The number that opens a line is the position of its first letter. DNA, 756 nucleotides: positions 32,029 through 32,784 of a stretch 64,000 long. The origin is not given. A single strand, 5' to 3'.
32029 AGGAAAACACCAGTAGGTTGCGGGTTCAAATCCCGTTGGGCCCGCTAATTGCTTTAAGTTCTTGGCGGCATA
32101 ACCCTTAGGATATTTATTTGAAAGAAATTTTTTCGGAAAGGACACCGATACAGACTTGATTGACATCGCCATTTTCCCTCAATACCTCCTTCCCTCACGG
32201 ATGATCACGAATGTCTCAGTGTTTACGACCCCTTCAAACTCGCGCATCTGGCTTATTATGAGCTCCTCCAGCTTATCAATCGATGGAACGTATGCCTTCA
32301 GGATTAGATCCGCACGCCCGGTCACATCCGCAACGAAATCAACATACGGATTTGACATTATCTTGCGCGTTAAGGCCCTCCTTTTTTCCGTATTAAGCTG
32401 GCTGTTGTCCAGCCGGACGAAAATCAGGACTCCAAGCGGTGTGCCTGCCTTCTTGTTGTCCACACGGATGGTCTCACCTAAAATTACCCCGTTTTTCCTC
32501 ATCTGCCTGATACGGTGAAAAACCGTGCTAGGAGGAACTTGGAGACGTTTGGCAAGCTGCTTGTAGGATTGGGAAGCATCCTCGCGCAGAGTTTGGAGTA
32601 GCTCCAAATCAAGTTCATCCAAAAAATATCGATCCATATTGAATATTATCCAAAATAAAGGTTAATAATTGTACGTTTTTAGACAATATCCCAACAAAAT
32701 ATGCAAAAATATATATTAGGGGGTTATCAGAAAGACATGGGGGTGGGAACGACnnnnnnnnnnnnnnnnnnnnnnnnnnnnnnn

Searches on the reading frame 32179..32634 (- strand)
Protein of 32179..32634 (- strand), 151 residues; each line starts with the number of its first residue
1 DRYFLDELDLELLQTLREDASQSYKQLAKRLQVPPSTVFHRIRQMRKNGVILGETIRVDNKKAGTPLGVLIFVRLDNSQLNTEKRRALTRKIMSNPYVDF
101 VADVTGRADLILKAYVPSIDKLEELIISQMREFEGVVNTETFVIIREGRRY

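Call 8: search_protein_families(library=pfam, proteins=[window:32179-32634:-], max_evalue=0.1)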
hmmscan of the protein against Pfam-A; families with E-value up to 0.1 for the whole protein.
window:32179-32634:- (151 aa): 22 families
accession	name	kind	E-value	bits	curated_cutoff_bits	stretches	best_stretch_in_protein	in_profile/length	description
PF01037.27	AsnC_trans_reg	-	1.4e-13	50.9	25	1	73-147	3-73/73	Lrp/AsnC ligand binding domain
PF13412.12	HTH_24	-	3.6e-12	46.1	21.9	1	5-51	1-47/48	Winged helix-turn-helix DNA-binding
PF13404.12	HTH_AsnC-type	-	2.9e-10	40.2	27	1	5-46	1-42/42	AsnC-type helix-turn-helix domain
PF12840.13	HTH_20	-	7.8e-07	29.4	27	1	6-51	3-48/51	Helix-turn-helix domain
PF01047.28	MarR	-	4.6e-05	23.7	24.6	1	10-51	6-47/59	MarR family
PF01022.26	HTH_5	-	0.00016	21.9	22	1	10-51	5-45/47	Bacterial regulatory protein, arsR family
PF25212.1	HVO_A0114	-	0.00028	21.1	27.6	1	5-51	20-66/84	HVO_A0114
PF22451.2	NirdL-like_HTH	-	0.00098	19.1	27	1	24-51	19-46/47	Siroheme decarboxylase NirDL-like HTH domain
PF09339.16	HTH_IclR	-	0.001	19.2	22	1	10-49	6-46/52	IclR helix-turn-helix domain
PF13384.12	HTH_23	-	0.0011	19.2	24.6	1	21-49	17-45/50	Homeodomain-like domain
PF08281.18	Sigma70_r4_2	-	0.0021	18.1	25.7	1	19-47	24-52/54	Sigma-70, region 4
PF25787.1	HTH_SB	-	0.0028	17.8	43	1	20-49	21-50/53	Sleeping Beauty transposase HTH domain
PF01325.25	Fe_dep_repress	-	0.0035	17.9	26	1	21-49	22-50/60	Iron dependent repressor, N-terminal DNA binding domain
PF13556.12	HTH_30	-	0.0035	17.6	27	1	13-46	2-37/59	PucR C-terminal helix-turn-helix domain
PF13936.12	HTH_38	-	0.005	17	27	1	12-43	12-42/44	Helix-turn-helix domain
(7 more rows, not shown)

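Call 9: search_protein_families(library=ncbifam, proteins=[window:32179-32634:-], max_evalue=0.1)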
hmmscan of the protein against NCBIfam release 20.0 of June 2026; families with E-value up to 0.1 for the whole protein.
window:32179-32634:- (151 aa): 15 families
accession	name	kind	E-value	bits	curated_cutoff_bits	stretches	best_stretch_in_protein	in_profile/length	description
NF040947.1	trans_reg_LysM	equivalog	2.3e-21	76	180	1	5-147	1-135/136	HTH-type transcriptional regulator LysM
NF008384.0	PRK11179.1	equivalog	1.4e-19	70.4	227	1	3-146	5-144/153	transcriptional regulator AsnC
NF053758.1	ChrTpTrnRegChrS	equivalog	3.8e-12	46.3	250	1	4-146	11-148/158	chromate efflux transcriptional regulator ChrS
NF008370.0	PRK11169.1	equivalog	3e-11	43.3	233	1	5-147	12-152/164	leucine-responsive transcriptional regulator Lrp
NF041395.1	TranRegLrpA1_Halo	equivalog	5.2e-10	39.5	250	1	11-140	9-133/142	HTH-type transcriptional regulator LrpA1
NF041396.1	TranRegLrp_Halo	equivalog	4e-09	36.5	190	1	6-144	4-136/149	HTH-type transcriptional regulator Lrp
NF040820.1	trans_reg_LrpA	equivalog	1.7e-08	34.4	250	1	5-144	2-136/141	HTH-type transcriptional regulator LrpA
NF040707.3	Siroheme_Dcarb_AhbB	equivalog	0.0015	18.3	125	1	18-80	10-72/146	siroheme decarboxylase subunit beta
TIGR01884.1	cas_HTH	subfamily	0.0016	17.8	60.2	1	6-54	141-189/202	CRISPR-associated CARF protein Csa3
NF053606.1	Sta1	subfamily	0.0033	17.5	80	1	3-66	16-77/100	Sta1 family transcriptional regulator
NF033788.1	HTH_metalloreg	subfamily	0.0039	17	55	1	10-52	14-56/77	metalloregulator ArsR/SmtB family transcription factor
NF041413.1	ArsR_Rv2640c_fam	equivalog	0.0064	16.9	155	1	18-55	55-92/118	Rv2640c family ArsR-like transcriptional regulator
NF040939.2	trans_reg_lrs14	equivalog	0.015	15.3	90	1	3-66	17-79/103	Lrs14 family HTH-type transcriptional regulator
NF048019.1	IS256_Zn_var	equivalog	0.065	12.5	150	1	19-74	47-108/304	IS256 family transposase, variant Zn-binding type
NF040708.3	Siroheme_Dcarb_AhbA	equivalog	0.069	12.9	140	1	12-51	7-46/144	siroheme decarboxylase subunit alpha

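Call 93: search_protein_families(library=phrogs, proteins=[window:32179-32634:-], max_evalue=0.01)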
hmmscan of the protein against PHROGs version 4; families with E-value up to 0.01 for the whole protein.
window:32179-32634:- (151 aa): 1 family
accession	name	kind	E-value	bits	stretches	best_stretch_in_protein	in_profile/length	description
phrog_1702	-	transcription regulation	0.0058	17.6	0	14-40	20-46/87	transcriptional repressor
